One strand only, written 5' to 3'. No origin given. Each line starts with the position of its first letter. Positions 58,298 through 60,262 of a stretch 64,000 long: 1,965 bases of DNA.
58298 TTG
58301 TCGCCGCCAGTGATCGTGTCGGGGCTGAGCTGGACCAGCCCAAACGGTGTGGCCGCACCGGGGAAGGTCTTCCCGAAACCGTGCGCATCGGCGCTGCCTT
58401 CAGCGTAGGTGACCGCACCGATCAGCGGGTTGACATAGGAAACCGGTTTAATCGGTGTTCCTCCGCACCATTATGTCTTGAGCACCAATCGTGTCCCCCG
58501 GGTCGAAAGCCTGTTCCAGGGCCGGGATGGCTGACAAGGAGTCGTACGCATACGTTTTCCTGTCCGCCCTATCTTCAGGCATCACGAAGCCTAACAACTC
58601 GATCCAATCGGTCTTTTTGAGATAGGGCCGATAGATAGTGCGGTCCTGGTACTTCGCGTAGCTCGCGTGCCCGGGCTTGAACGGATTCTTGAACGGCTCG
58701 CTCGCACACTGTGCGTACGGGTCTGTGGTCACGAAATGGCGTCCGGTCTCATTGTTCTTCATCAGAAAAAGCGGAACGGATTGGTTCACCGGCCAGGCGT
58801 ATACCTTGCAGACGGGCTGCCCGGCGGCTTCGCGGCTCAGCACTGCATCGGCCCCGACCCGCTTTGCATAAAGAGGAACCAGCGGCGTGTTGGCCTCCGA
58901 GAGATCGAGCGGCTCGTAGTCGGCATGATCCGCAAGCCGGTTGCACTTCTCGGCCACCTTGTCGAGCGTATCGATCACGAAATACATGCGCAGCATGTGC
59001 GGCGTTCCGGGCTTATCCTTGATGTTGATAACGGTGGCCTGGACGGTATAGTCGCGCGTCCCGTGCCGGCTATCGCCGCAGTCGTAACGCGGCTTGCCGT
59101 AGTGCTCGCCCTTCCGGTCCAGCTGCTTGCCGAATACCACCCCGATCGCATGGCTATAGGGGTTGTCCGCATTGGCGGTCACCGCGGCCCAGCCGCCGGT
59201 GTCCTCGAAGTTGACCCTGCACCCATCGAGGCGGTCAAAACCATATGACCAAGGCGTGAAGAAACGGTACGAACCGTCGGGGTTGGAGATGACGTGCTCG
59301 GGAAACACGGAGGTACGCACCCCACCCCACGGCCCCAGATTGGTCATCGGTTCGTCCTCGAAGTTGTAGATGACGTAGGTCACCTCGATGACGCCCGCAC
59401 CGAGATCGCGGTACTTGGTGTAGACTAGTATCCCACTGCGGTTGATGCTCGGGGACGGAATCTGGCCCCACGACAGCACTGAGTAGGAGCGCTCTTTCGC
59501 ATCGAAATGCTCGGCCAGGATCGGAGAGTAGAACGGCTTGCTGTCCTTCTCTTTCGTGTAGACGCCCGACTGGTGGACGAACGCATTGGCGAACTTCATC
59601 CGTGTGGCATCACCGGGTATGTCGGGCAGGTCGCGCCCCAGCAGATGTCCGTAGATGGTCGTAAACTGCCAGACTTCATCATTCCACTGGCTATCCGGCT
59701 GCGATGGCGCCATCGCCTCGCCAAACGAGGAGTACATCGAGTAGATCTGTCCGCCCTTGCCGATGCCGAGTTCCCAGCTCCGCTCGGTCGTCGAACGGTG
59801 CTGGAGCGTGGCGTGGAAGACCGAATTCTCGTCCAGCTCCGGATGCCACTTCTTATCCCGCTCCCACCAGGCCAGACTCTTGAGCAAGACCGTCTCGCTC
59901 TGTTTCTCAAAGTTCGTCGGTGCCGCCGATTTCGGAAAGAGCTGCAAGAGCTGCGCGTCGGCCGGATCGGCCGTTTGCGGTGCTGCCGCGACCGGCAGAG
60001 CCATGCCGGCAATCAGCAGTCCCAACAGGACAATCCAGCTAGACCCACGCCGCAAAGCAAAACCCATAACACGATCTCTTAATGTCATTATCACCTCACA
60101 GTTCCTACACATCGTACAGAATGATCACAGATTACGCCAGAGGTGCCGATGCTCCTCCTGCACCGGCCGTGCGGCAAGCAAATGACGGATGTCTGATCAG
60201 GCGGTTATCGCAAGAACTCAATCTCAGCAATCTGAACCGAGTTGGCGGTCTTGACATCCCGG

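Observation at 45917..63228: Phased TGCATCA(Y) direct repeats mark six promoter regions of the glycan block: candidate AraC/XylS-type operator defining one regulon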

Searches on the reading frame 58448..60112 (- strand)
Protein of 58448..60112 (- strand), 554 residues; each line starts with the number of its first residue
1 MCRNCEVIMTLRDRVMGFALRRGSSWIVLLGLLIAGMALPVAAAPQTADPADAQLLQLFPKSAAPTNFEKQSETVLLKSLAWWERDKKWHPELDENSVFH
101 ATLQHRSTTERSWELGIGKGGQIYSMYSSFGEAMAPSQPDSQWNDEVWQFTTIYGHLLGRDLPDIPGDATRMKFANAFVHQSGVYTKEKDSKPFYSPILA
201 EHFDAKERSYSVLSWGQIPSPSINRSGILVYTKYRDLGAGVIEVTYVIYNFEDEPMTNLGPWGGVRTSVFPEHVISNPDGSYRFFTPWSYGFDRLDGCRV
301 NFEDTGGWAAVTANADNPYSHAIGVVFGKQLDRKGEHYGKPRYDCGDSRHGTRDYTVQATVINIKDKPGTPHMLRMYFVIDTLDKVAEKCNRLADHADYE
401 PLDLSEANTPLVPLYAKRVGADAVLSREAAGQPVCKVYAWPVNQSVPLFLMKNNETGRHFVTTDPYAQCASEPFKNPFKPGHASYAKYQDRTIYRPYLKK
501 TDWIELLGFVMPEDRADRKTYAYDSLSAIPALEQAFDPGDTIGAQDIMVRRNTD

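Call 5: search_protein_families(library=pfam, proteins=[window:58448-60112:-])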
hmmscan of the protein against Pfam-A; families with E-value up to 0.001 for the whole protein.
window:58448-60112:- (554 aa): 0 families

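Call 9: find_encoding_contigs(protein=window:58448-60112:-, flank=10000, max_places=6)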
Protein window:58448-60112:- (554 aa): no gene with exactly this product is on record in the collection.

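Call 12: find_encoding_contigs(protein=window:58448-60067:-, flank=10000, max_places=8)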
Protein window:58448-60067:- (539 aa): 14 contigs read that carry it; 8 places shown.
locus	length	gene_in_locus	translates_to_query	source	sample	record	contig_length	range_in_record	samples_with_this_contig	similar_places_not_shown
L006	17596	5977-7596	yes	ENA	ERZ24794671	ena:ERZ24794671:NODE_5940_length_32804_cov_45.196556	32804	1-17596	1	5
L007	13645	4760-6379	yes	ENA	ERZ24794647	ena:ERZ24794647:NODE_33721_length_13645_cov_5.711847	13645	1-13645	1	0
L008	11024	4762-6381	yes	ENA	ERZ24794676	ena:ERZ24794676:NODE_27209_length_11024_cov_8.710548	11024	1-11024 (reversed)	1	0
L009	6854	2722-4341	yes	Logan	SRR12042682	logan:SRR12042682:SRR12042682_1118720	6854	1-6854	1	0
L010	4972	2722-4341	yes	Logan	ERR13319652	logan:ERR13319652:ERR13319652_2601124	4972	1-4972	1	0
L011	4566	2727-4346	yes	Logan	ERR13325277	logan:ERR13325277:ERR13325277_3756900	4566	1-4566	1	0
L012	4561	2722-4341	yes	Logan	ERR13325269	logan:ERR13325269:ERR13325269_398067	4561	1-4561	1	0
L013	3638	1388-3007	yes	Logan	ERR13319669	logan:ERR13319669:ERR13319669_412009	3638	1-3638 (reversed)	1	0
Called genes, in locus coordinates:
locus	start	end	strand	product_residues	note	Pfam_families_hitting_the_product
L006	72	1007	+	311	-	-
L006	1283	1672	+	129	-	-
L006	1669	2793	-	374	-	PF00532:Peripla_BP_1 (weak), PF13377:Peripla_BP_3, PF00165:HTH_AraC (faint), PF12833:HTH_18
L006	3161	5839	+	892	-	PF00884:Sulfatase, PF00754:F5_F8_type_C, PF22633:F5_F8_type_C_2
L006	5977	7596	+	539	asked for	-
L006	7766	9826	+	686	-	PF17678:Glyco_hydro_92N, PF07971:Glyco_hydro_92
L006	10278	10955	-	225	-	PF08843:AbiEii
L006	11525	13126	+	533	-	-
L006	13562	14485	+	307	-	PF01208:URO-D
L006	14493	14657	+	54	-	-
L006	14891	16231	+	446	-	PF01408:GFO_IDH_MocA, PF22725:GFO_IDH_MocA_C3 (faint), PF19051:GFO_IDH_MocA_C2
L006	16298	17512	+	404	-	PF06439:3keto-disac_hyd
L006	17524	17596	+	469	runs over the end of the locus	PF00884:Sulfatase, PF01663:Phosphodiest (faint), PF16347:SGSH_C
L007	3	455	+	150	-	?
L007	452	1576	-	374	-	PF00532:Peripla_BP_1 (weak), PF13377:Peripla_BP_3, PF00165:HTH_AraC (faint), PF12833:HTH_18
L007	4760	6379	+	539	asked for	-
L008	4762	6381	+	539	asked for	-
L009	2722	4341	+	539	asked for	-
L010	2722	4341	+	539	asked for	-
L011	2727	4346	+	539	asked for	-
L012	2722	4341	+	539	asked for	-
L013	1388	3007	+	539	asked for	-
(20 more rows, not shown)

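Call 15: find_related_loci(query=L006:1669-2793:-, collection=genome_contigs, flank=10000)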
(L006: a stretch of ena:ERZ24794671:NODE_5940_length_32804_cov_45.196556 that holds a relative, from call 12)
Query L006:1669-2793:- (374 aa) in genome_contigs; peptide patterns used: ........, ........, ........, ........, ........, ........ (x = any residue, [..] = any of these).
66 stretches matched a pattern; 18 encode a relative of the query (tblastn E <= 1e-3); 18 distinct loci.
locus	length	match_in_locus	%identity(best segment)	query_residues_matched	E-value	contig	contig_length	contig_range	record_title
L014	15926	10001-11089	68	3-365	4e-173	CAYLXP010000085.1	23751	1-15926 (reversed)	MAG TPA_asm: uncultured Victivallales bacterium isolate SRP200020_co4_239 genome assembly, contig: NODE_2241_length_2375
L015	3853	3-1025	72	26-366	1e-178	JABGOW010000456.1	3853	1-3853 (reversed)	MAG: Verrucomicrobia bacterium isolate co234_bin17 NODE_35700_length_3853_cov_5.190363, whole genome shotgun sequence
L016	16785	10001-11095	76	1-365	0e+0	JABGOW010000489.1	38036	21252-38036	MAG: Verrucomicrobia bacterium isolate co234_bin17 NODE_2167_length_38036_cov_5.452516, whole genome shotgun sequence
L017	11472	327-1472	36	7-370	9e-72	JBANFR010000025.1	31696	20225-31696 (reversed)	MAG: Verrucomicrobiota bacterium isolate altamaha_2019_sw_WHONDRS-S19S_0010_A_bin.34 scaffold_0000432, whole genome shot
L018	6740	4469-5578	36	3-357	5e-70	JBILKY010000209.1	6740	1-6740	MAG: Chthoniobacteraceae bacterium isolate ME2017-07-18_3300034272_group7_bin86 Rohwer_bin2552_scaffold_11309_c1, whole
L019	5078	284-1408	36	3-362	2e-68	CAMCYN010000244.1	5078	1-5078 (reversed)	MAG: Akkermansia muciniphila isolate MoH-23oct19-253 genome assembly, contig: MoH-23oct19-C30976, whole genome shotgun s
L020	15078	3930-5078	36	3-370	3e-68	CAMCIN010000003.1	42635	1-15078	MAG: Akkermansia muciniphila isolate MoH-23oct19-222 genome assembly, contig: MoH-23oct19-C783, whole genome shotgun seq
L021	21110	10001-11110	35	3-357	2e-66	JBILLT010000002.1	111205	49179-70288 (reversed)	MAG: Chthoniobacteraceae bacterium isolate ME2017-08-08_3300044911_group7_bin109 Rohwer_bin2554_scaffold_69_c1, whole ge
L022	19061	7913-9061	36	3-370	2e-66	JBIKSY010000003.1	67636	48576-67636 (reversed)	MAG: Chthoniobacteraceae bacterium isolate ME2015-07-07_3300042695_group6_bin114 Rohwer_bin2547_scaffold_82_c1, whole ge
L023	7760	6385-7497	35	5-360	3e-65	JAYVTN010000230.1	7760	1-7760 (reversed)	MAG: Spartobacteria bacterium isolate GL74_UP_concoct_187_sub GL74_UP_concoct_187_sub_229, whole genome shotgun sequence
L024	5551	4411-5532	36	3-361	1e-64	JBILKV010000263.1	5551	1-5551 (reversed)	MAG: Chthoniobacteraceae bacterium isolate ME2017-07-14_3300042517_group7_bin84 Rohwer_bin2551_scaffold_15745_c1, whole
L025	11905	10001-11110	35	3-357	2e-64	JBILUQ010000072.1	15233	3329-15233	MAG: Chthoniobacteraceae bacterium isolate ME2018-08-06_3300044608_group8_bin90 Rohwer_bin2557_scaffold_4651_c1, whole g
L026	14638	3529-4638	34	3-357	7e-63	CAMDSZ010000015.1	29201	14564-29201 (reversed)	MAG: Akkermansia muciniphila isolate TrE-25oct19-53 genome assembly, contig: TrE-25oct19-C1372, whole genome shotgun seq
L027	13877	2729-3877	35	3-364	4e-62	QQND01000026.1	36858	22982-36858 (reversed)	MAG: Verrucomicrobia bacterium isolate Chth-196 Ga0133913_10004122, whole genome shotgun sequence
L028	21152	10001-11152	34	3-361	2e-64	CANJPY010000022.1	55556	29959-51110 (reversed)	MAG: Chthoniobacteraceae bacterium isolate RH-23may17-410 genome assembly, contig: RH-23may17-C4022, whole genome shotgu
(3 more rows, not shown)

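Call 24: find_related_loci(query=A2, collection=metagenome_contigs, flank=6000)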
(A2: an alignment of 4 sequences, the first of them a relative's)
Query A2 (374 aa) in metagenome_contigs; peptide patterns used: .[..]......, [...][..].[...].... (x = any residue, [..] = any of these).
135 stretches matched a pattern; 9 encode a relative of the query (tblastn E <= 1e-3); 9 distinct loci.
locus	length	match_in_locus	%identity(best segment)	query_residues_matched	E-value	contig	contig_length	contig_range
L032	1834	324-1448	60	1-364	7e-166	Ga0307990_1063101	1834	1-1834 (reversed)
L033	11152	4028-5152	52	1-364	1e-124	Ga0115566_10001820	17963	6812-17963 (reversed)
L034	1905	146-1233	60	1-368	6e-131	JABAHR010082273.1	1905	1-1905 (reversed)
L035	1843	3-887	59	11-306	3e-125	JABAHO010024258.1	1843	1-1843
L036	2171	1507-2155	57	12-244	4e-38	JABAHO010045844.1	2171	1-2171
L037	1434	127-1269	28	5-370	1e-37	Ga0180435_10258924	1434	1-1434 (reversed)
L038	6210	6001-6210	46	1-70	3e-17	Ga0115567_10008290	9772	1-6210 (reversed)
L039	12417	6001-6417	28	221-362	8e-11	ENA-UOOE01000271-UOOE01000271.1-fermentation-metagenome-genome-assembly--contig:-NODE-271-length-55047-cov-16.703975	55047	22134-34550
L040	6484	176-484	29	260-362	5e-10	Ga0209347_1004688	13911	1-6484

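Call 30: find_homologous_proteins(query=L006:1669-2793:-, max_evalue=1e-60)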
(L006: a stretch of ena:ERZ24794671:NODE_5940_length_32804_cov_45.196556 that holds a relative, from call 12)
Query L006:1669-2793:- (374 aa): 37 proteins with E <= 1e-60 among 8000 candidates.
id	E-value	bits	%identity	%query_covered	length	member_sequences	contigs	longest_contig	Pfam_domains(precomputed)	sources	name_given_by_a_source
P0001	7.7e-257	869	100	100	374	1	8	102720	PF12833.14,PF13377.13,PF00532.28,PF00165.30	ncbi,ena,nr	ncbi:MAG: substrate-binding domain-containing protein [Kiritimatiellae bacterium]|nr:substrate-bindi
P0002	4.3e-199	679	79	97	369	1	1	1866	PF12833.14,PF13377.13,PF00532.28,PF00165.30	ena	-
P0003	4.7e-192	656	77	97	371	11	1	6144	PF12833.14,PF13377.13,PF00165.30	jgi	jgi:LacI family transcriptional regulator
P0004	1.6e-171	588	69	98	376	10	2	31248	PF12833.14,PF13377.13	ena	-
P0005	7.6e-166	570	72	91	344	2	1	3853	PF12833.14,PF13377.13,PF00165.30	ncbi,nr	ncbi:MAG: substrate-binding domain-containing protein, partial [Verrucomicrobia bacterium]|nr:substr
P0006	2.9e-154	532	63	97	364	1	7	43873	PF12833.14,PF13377.13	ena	-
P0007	3.6e-147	508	64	97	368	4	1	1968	PF12833.14,PF13377.13,PF00165.30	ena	-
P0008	3.1e-143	495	63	96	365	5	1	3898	PF12833.14,PF13377.13,PF00165.30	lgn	-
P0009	1.2e-140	487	60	98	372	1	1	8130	PF12833.14,PF13377.13,PF00165.30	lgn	-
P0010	3.3e-139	482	59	98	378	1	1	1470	PF12833.14,PF13377.13,PF00165.30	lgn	-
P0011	1.6e-130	453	55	97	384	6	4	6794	PF12833.14,PF13377.13,PF00165.30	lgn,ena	-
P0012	1.8e-129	450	56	98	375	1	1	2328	PF12833.14,PF13377.13,PF00165.30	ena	-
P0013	3.7e-129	449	55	98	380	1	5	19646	PF12833.14,PF13377.13,PF00165.30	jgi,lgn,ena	-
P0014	1.3e-126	441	53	99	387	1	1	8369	PF12833.14,PF13377.13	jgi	jgi:LacI family transcriptional regulator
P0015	1.8e-126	440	54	97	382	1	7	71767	PF12833.14,PF13377.13,PF00165.30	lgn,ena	-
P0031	1.2e-111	391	51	97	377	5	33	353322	PF12833.14,PF13377.13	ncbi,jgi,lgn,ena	jgi:LacI family transcriptional regulator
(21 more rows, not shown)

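Call 31: search_solved_structures(query=L006:1669-2793:-, max_evalue=0.001, show_alignments=1)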
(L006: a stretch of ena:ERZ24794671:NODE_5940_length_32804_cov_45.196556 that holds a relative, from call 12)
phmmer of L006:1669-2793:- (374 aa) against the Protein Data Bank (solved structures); distinct sequences matched with E-value up to 0.001: 56.
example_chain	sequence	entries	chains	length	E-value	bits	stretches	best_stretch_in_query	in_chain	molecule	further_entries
4fe4_A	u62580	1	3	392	4.9e-20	74.9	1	14-366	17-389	Xylose operon regulatory protein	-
4fe7_A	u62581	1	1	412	6e-20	74.6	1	14-366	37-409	Xylose operon regulatory protein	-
9nt3_D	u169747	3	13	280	3.2e-13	52.5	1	72-246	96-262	Ancestral LacI Transcription Factor | LacI Transcription Factor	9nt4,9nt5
9nt6_A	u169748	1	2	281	6.8e-11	44.8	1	76-249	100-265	LacI Transcription Factor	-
9ny7_A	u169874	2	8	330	8.3e-09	37.9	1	83-225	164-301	Ribose operon repressor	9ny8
3k4h_A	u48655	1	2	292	1.7e-08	36.9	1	82-245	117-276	putative transcriptional regulator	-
3e3m_A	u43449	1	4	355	5.6e-08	35.2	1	114-235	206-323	Transcriptional regulator, LacI family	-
3c3k_A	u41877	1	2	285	2.4e-07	33.1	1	87-228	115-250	Alanine racemase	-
2fep_A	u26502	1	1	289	2.9e-07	32.9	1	100-254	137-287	Catabolite control protein A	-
3oqm_A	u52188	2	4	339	3.8e-07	32.5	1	107-255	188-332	Catabolite control protein A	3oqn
3oqo_A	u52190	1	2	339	4.2e-07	32.3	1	106-254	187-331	Catabolite control protein A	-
1tlf_A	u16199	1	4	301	7.6e-07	31.5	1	93-254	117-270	LAC REPRESSOR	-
7w5w_J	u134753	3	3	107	8.1e-07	31.4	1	270-361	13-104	Regulatory protein SoxS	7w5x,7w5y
1jyf_A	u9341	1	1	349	1.1e-06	31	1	93-254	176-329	Lactose Operon Repressor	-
1lbg_A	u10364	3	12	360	1.1e-06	31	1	93-254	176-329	PROTEIN (LACTOSE OPERON REPRESSOR) | INTACT LACTOSE OPERON REPRESSOR WITH GRATUITOUS INDUCER IPTG | LAC REPRESSOR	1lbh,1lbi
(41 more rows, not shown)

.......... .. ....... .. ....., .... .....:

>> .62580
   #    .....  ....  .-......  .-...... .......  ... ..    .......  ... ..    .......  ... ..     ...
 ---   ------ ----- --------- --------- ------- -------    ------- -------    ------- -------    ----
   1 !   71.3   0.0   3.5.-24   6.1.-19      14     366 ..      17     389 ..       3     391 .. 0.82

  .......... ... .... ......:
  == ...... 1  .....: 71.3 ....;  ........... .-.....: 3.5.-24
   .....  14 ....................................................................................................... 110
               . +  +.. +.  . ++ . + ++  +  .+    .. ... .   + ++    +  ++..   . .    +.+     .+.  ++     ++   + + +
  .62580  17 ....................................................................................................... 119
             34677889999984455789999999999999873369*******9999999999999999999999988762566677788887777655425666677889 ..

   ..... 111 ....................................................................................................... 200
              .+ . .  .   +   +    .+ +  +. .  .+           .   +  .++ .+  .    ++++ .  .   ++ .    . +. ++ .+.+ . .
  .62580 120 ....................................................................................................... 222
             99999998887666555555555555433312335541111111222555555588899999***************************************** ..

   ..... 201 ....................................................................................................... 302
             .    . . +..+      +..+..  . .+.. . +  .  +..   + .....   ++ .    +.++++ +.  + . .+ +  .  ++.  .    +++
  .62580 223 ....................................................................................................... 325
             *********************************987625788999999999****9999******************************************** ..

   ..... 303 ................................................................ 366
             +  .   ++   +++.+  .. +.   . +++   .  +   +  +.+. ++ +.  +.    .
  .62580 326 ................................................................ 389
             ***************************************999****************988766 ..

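Call 32: find_encoding_contigs(protein=P0004, flank=10000, max_places=1)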
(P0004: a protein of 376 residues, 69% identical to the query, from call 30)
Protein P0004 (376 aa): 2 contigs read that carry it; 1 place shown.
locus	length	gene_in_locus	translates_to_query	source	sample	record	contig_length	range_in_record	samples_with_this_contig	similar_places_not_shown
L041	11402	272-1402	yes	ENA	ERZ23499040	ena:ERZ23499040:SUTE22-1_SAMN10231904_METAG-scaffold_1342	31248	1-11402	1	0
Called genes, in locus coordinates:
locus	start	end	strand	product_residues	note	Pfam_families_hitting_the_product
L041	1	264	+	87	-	?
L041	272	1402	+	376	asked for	PF13377:Peripla_BP_3, PF12833:HTH_18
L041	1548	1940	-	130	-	PF01850:PIN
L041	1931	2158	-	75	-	PF02604:PhdYeFM_antitox (weak)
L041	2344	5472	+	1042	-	PF13360:PQQ_2, PF13570:Beta-prop_ACSF4, PF20067:SSL_N (faint), PF01011:PQQ (faint), PF13360:PQQ_2 (weak), PF08241:Methyltransf_11 (weak), PF13649:Methyltransf_25 (weak), PF13360:PQQ_2 (weak)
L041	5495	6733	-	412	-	-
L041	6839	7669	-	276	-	PF01149:Fapy_DNA_glyco, PF06831:H2TH, PF06827:zf-FPG_IleRS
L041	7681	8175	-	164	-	PF01641:SelR, PF08271:Zn_Ribbon_TF (faint)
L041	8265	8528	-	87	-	-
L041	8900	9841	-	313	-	-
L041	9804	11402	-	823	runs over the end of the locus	PF10101:DUF2339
